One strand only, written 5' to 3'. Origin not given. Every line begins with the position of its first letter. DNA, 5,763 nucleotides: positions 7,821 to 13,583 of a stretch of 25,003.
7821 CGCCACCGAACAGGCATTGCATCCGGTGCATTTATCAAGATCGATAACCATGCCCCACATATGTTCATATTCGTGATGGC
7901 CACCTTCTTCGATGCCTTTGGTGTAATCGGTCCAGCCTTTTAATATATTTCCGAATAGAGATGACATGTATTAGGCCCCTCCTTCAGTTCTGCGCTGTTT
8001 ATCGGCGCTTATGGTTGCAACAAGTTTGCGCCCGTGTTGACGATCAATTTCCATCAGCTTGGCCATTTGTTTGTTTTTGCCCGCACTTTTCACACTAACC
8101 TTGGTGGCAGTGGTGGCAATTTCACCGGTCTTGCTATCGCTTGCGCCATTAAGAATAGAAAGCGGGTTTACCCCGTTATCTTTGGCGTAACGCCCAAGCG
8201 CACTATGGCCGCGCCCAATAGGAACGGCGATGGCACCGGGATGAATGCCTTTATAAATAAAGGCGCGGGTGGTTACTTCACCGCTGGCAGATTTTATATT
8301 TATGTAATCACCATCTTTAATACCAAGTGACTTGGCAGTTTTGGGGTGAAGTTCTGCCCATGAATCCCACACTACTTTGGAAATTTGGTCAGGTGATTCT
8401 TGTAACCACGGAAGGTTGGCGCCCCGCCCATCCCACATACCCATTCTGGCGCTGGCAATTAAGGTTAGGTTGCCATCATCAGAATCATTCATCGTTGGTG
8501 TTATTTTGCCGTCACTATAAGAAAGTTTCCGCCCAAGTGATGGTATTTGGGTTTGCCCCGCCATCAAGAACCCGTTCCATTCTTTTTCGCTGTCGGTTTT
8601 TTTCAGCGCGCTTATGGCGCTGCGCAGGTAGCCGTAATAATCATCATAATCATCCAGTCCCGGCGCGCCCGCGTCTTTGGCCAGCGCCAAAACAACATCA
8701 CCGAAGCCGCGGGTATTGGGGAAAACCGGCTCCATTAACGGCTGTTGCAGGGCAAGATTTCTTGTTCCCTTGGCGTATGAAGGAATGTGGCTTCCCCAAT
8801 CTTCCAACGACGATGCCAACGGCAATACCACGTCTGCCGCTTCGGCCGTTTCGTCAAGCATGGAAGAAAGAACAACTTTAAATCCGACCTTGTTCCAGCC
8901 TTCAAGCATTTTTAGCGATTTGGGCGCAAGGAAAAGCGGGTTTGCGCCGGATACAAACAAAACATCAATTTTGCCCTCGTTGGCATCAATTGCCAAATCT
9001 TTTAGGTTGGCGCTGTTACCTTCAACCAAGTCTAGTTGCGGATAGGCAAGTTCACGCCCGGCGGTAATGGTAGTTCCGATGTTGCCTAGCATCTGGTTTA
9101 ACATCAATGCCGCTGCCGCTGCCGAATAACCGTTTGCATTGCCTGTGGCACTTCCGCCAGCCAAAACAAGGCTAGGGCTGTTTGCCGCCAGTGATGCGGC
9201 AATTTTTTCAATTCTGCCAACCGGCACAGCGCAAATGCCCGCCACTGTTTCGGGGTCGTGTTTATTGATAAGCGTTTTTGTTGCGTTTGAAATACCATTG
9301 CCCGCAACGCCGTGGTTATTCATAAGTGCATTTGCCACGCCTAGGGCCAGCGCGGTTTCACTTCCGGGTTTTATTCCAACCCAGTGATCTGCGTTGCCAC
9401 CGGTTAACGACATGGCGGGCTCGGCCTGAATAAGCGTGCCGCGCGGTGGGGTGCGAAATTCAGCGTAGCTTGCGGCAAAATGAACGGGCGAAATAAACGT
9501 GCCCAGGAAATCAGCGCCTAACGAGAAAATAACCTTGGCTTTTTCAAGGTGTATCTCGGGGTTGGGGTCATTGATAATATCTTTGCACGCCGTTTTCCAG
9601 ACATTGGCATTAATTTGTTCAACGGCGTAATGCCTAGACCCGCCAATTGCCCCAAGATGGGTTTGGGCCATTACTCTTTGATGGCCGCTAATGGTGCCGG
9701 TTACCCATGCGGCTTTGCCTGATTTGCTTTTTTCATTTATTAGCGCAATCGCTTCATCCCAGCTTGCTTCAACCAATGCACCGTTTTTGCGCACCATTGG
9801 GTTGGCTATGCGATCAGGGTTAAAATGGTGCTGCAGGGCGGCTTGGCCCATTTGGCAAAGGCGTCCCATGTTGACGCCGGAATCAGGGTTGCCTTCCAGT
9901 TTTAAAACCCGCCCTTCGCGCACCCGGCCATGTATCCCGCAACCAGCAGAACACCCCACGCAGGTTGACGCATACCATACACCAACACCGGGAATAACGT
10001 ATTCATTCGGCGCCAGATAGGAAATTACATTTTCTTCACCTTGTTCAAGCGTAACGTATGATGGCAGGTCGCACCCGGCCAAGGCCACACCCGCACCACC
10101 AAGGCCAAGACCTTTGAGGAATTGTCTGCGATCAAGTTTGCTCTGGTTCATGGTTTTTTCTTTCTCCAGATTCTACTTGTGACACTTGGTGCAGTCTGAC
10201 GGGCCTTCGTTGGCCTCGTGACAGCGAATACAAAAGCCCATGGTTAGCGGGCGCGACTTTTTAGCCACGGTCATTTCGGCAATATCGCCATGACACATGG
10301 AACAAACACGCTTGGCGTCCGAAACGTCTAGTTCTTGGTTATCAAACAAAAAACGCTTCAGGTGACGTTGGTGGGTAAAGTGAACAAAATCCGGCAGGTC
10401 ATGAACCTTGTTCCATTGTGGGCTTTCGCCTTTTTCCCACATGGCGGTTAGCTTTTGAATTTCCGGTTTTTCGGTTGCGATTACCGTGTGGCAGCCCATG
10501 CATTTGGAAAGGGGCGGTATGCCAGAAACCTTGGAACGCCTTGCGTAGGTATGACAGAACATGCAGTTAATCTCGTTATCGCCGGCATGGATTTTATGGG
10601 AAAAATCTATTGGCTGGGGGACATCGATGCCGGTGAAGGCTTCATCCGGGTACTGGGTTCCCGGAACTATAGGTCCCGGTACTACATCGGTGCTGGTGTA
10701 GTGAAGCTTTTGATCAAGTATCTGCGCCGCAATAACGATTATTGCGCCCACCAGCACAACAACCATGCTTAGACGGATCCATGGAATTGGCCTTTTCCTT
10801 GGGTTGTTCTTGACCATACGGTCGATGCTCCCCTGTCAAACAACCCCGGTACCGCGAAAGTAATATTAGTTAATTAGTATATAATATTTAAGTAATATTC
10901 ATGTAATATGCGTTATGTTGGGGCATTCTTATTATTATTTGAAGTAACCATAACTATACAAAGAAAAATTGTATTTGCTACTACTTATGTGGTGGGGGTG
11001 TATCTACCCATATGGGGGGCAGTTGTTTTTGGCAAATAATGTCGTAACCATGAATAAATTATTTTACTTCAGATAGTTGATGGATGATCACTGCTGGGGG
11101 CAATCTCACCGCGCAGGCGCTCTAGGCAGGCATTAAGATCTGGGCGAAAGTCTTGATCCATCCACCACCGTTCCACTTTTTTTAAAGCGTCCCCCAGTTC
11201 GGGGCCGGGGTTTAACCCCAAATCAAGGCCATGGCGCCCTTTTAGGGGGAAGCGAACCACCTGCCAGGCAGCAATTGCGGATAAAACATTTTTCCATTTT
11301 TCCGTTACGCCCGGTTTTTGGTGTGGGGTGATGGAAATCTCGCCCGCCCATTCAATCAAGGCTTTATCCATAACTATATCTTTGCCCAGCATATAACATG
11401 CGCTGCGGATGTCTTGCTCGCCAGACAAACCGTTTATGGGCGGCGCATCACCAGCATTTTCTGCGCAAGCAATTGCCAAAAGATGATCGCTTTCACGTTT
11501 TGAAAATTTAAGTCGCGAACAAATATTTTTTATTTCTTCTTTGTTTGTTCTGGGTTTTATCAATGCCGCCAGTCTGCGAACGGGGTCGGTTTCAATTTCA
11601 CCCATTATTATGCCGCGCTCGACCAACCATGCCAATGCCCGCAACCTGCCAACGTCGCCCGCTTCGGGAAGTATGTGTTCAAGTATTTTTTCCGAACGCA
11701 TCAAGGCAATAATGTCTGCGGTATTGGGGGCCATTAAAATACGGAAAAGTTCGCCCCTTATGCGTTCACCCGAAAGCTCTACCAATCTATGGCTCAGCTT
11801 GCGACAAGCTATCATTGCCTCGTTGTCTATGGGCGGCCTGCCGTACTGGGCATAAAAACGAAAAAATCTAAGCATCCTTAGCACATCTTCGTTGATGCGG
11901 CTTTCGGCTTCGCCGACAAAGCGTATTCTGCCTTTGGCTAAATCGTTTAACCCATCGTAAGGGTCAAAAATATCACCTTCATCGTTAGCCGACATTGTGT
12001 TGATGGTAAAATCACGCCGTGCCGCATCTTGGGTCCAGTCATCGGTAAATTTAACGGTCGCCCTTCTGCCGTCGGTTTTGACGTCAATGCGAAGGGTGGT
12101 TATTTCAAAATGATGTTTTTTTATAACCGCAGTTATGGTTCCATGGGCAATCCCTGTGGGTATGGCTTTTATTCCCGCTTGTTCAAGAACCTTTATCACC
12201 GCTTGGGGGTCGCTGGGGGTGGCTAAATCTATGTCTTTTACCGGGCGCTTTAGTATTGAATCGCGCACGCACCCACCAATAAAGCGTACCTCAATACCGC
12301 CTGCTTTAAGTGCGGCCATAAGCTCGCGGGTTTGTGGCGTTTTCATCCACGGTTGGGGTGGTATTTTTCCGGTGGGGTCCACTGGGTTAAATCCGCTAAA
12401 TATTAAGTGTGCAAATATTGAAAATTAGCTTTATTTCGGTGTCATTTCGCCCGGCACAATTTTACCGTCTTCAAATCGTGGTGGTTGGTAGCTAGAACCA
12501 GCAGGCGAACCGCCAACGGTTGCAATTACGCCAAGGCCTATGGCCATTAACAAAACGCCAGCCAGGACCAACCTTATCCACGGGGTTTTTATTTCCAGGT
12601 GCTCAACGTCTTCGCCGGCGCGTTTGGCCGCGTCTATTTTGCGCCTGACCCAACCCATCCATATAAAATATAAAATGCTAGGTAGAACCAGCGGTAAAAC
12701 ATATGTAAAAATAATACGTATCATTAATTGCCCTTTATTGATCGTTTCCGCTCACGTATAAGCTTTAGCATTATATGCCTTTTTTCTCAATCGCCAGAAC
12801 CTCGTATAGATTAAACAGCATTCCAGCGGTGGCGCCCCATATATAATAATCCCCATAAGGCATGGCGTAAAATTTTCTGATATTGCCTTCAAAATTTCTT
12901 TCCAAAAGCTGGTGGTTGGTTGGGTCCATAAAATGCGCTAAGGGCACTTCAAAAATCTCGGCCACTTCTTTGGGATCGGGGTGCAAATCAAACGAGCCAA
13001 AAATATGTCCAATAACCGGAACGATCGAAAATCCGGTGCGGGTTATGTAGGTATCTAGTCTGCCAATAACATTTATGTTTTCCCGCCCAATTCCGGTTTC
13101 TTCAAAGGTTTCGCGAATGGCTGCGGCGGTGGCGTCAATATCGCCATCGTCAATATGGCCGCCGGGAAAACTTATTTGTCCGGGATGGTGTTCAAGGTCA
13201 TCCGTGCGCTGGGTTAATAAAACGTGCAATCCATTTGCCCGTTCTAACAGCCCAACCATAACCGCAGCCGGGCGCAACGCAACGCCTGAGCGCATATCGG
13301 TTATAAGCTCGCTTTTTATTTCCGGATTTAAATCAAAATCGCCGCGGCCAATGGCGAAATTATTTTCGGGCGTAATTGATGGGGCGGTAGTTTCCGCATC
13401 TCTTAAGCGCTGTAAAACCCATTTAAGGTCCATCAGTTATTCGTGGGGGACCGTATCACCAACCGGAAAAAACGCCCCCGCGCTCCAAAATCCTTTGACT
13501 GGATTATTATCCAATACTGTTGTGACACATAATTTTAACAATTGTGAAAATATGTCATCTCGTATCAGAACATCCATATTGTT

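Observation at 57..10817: Two unrelated complexes III side by side: bc1 (petABC) and a complete alternative complex III (actAB1B2CDEF)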

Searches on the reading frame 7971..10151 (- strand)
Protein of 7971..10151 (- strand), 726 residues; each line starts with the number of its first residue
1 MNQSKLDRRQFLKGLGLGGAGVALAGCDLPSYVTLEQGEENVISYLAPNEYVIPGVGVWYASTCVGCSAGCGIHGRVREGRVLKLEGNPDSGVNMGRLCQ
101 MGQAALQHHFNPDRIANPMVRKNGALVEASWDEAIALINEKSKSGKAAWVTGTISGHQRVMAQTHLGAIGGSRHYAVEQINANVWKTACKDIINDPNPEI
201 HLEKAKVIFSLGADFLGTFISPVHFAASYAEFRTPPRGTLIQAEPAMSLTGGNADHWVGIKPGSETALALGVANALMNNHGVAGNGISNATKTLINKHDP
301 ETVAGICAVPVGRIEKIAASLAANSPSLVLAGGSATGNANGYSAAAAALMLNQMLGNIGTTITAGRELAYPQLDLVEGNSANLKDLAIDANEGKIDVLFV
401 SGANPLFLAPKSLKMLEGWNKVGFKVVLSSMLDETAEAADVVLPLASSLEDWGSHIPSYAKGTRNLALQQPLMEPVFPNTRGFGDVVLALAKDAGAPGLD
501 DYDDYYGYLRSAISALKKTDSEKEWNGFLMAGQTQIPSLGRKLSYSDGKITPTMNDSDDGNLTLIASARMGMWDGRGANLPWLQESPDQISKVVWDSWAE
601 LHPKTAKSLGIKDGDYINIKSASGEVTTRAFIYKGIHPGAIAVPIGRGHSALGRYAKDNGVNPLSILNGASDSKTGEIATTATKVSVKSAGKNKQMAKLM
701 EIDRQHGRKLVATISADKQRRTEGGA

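Call 3: search_protein_families(library=pfam, proteins=[window:7971-10151:-])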
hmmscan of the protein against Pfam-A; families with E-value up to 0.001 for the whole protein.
window:7971-10151:- (726 aa): 4 families
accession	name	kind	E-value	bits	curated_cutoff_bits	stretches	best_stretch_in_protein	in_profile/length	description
PF00384.28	Molybdopterin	-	3e-24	86.2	24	1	114-453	1-318/353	Molybdopterin oxidoreductase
PF01568.27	Molydop_binding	-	2.3e-13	50.5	26.8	1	597-665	30-93/110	Molydopterin dinucleotide binding domain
PF04879.21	Molybdop_Fe4S4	-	1.2e-11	44.8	22.7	1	59-108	3-52/55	Molybdopterin oxidoreductase Fe4S4 domain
PF10518.14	TAT_signal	-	5.5e-05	23.3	22.7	1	5-25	1-21/21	TAT (twin-arginine translocation) pathway signal sequence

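Call 4: search_protein_families(library=ncbifam, proteins=[window:7971-10151:-])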
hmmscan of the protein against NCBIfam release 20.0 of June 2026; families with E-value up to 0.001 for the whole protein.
window:7971-10151:- (726 aa): 24 families
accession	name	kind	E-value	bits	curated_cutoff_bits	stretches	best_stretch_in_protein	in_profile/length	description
NF041783.2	mnquin_red_QrcB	equivalog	3.8e-77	260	440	1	61-688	54-693/695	menaquinone reductase molybdopterin-binding-like subunit QrcB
NF012032.0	PRK15488.1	equivalog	8.8e-47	159.6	694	2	5-359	2-356/759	thiosulfate reductase PhsA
TIGR01591.1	Fdh-alpha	equivalog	6.1e-43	146.9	666.25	4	63-148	2-87/672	formate dehydrogenase subunit alpha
NF041714.1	arsenate_red_ArrA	equivalog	4.9e-42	144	1600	3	7-275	4-280/848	arsenate respiratory reductase molybdopterin-containing subunit ArrA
NF047855.1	AssmNtatRedNasC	equivalog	2e-33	115.7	1100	4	60-144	21-107/708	assimilatory nitrate reductase catalytic subunit NasC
TIGR02166.1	dmsA_ynfE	subfamily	1.1e-27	96.5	777.7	2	7-279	2-287/794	DMSO/selenate family reductase complex A subunit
TIGR01973.1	NuoG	equivalog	9.3e-22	77.5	470.05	1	61-454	216-575/606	NADH-quinone oxidoreductase subunit NuoG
TIGR01553.1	formate-DH-alph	equivalog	2e-20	72.2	814.2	1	61-150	46-145/1009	formate dehydrogenase-N subunit alpha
TIGR03479.1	DMSO_red_II_alp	subfamily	1.4e-19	69.7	984.75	1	61-279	60-295/913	molybdopterin-dependent oxidoreductase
NF005895.0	PRK07860.1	equivalog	4.5e-19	68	802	1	61-155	238-331/811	NADH-quinone oxidoreductase subunit G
NF041885.1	selenate_YnfE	exception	1.2e-16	59.8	1675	1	6-282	3-297/805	selenate/tellurate reductase subunit YnfE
NF041323.1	Nitr_red_NasA_Halo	equivalog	4.6e-16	58.5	1000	1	67-359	3-306/673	assimilatory nitrate reductase NasA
NF010055.0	PRK13532.1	equivalog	7.6e-15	54.2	904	1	58-144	41-134/830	nitrate reductase catalytic subunit NapA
TIGR00509.1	bisC_fam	subfamily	2.3e-14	52.6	1017.55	0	601-682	661-747/772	molybdopterin guanine dinucleotide-containing S/N-oxide reductase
NF011566.1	PRK14990.1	exception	4.1e-14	51.6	1600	1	5-280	13-308/814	dimethylsulfoxide reductase subunit A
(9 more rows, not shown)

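Call 26: search_solved_structures(query=window:7971-10151:-, max_evalue=1e-10, show_alignments=1)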
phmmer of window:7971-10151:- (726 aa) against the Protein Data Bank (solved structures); distinct sequences matched with E-value up to 1e-10: 15.
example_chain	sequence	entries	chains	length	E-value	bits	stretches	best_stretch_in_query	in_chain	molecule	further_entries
6cz7_A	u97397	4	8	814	3.1e-39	138.2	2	54-276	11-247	ArrA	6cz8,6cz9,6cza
6lod_B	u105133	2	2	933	6.1e-38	133.9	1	34-670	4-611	Fe-S-cluster-containing hydrogenase components 1-like protein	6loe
6btm_B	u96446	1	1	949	1.1e-36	129.8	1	43-667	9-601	Alternative Complex III subunit B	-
8k9e_B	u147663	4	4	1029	1.7e-34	122.6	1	6-611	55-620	Fe-S-cluster-containing hydrogenase components 1-like protein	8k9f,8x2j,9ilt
6f0k_B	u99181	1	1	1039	2.7e-31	112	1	6-613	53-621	Fe-S-cluster-containing hydrogenase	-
7bkb_D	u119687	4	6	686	1.3e-26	96.5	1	59-140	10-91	Formate dehydrogenase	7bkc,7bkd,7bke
7qv7_S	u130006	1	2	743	3.1e-22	82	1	62-359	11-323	Hydrogen dependent carbon dioxide reductase subunit FdhF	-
9t1s_L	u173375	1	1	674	5e-22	81.3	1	62-143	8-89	formate dehydrogenase (coenzyme F420)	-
9vap_A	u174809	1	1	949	1.4e-18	69.9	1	6-365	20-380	Formate dehydrogenase molybdopterin-binding subunit FdhA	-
2vpw_A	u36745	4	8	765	2e-17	66.1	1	62-360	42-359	THIOSULFATE REDUCTASE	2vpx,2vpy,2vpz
9wxb_B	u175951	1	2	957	1.1e-14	57.1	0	61-147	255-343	Formate dehydrogenase alpha subunit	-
6tg9_A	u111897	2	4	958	3.7e-14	55.3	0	594-642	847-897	Formate dehydrogenase subunit alpha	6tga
2jim_A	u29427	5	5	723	1.6e-13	53.2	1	59-326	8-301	PERIPLASMIC NITRATE REDUCTASE | PROTEIN (PERIPLASMIC NITRATE REDUCTASE)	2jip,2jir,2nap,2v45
2jio_A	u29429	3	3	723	8e-13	50.9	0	59-326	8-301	PERIPLASMIC NITRATE REDUCTASE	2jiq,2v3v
1h0h_A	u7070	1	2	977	2.9e-12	49.1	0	61-157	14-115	FORMATE DEHYDROGENASE SUBUNIT ALPHA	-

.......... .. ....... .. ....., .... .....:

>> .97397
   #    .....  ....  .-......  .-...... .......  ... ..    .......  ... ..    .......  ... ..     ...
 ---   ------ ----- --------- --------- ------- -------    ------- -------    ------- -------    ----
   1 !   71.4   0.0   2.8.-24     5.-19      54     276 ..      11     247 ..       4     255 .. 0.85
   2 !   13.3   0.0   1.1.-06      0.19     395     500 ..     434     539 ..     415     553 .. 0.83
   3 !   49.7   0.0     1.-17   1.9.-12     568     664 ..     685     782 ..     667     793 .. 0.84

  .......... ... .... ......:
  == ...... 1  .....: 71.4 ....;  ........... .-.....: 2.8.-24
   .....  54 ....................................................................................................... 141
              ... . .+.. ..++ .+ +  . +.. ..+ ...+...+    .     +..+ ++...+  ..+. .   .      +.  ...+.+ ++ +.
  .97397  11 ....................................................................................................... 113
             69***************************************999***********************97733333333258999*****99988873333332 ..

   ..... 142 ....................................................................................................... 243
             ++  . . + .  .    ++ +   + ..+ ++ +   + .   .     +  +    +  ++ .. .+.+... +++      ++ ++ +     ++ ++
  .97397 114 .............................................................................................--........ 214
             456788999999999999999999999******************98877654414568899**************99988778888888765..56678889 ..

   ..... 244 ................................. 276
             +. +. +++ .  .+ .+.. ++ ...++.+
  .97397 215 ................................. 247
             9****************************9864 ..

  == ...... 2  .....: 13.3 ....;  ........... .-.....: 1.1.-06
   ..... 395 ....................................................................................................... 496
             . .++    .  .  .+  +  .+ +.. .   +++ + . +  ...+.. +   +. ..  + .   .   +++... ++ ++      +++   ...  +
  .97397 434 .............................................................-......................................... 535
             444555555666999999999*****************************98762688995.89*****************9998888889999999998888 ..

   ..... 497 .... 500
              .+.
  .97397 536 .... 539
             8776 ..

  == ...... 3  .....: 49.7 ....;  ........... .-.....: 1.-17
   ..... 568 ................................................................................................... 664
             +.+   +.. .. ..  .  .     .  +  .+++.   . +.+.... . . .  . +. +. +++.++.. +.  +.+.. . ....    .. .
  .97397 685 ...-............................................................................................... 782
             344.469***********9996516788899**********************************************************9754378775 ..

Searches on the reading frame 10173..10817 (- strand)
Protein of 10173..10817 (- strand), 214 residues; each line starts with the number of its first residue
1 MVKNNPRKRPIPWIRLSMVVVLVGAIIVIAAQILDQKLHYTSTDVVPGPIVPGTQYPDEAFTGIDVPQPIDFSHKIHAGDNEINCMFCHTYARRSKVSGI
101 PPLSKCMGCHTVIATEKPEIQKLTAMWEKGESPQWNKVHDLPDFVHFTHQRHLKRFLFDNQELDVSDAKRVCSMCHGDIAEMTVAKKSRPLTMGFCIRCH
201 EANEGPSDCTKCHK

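Call 5: search_protein_families(library=pfam, proteins=[window:10173-10817:-])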
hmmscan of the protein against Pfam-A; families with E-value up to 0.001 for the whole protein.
window:10173-10817:- (214 aa): 3 families
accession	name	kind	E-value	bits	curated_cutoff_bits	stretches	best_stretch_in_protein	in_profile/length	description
PF14522.11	Cytochrome_C7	-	1.4e-07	31.7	24.8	1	147-214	3-67/67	Cytochrome c7 and related cytochrome c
PF14537.11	Cytochrom_c3_2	-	2.3e-06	28.4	25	0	80-122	4-45/79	Cytochrome c3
PF02085.21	Cytochrom_CIII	-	0.00013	22.7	22.9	1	65-128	16-71/101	Class III cytochrome C family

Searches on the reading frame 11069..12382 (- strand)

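Call 5: search_protein_families(library=pfam, proteins=[window:11069-12382:-])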
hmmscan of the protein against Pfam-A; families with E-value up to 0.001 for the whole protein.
window:11069-12382:- (437 aa): 2 families
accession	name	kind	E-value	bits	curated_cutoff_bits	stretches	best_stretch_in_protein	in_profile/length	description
PF01743.26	PolyA_pol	-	1.6e-31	109.7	23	1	33-154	2-126/126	Poly A polymerase head domain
PF12627.12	PolyA_pol_RNAbd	-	3.8e-12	46.2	22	1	185-241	4-60/64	Probable RNA and SrmB- binding site of polymerase A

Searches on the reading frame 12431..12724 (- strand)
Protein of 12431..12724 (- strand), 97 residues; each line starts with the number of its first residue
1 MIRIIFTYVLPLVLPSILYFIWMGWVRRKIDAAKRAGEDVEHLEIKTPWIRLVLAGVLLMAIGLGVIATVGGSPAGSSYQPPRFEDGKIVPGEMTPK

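Call 5: search_protein_families(library=pfam, proteins=[window:12431-12724:-])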
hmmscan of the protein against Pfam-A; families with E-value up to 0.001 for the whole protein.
window:12431-12724:- (97 aa): 1 family
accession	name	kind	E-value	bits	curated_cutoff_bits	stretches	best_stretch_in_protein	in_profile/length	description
PF19606.4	DUF6111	-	2e-07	31.7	24.1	1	1-93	1-85/87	Family of unknown function (DUF6111)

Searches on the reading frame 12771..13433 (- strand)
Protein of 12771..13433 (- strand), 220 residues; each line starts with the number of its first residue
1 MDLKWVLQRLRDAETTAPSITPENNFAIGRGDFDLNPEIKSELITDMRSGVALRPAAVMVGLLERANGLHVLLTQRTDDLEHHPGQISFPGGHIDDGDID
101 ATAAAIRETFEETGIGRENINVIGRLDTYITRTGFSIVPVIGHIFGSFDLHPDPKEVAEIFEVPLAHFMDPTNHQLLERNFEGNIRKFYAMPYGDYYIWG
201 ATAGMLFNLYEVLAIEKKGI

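Call 5: search_protein_families(library=pfam, proteins=[window:12771-13433:-])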
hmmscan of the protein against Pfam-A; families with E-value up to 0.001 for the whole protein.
window:12771-13433:- (220 aa): 1 family
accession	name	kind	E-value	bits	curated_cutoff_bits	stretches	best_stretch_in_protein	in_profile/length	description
PF00293.34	NUDIX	-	7e-18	65.4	21.1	1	54-160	3-110/134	NUDIX domain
